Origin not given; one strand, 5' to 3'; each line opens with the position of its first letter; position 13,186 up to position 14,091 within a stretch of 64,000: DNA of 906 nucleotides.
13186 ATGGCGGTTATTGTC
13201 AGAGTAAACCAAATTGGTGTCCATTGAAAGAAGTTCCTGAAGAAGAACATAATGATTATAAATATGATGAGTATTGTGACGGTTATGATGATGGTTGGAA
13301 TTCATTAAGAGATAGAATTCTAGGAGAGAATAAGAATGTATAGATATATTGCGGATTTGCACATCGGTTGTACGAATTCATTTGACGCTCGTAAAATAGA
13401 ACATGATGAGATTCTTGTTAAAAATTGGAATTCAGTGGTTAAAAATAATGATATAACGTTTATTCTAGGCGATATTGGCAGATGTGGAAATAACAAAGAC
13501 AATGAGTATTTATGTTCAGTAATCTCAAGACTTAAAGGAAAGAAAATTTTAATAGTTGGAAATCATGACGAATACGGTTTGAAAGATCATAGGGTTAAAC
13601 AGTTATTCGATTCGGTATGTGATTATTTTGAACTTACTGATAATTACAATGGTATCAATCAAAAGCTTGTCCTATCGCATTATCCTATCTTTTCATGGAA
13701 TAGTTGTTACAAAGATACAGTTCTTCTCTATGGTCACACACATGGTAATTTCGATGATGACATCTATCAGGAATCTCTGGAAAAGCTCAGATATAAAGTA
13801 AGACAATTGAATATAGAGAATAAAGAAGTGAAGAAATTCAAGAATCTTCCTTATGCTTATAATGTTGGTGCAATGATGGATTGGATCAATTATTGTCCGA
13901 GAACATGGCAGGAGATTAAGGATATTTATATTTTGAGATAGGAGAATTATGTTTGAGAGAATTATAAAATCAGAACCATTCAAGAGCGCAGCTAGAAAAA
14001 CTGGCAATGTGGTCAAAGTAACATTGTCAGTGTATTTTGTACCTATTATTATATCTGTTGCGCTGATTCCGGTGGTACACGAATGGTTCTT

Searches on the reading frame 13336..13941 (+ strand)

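Call 73: search_protein_families(library=pfam, proteins=[window:13336-13941:+], max_evalue=0.001)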
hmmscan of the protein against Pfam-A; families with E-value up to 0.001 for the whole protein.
window:13336-13941:+ (201 aa): 1 family
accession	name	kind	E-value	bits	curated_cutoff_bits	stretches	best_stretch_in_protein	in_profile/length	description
PF00149.33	Metallophos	-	4.4e-06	27.7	21.5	1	5-160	6-132/191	Calcineurin-like phosphoesterase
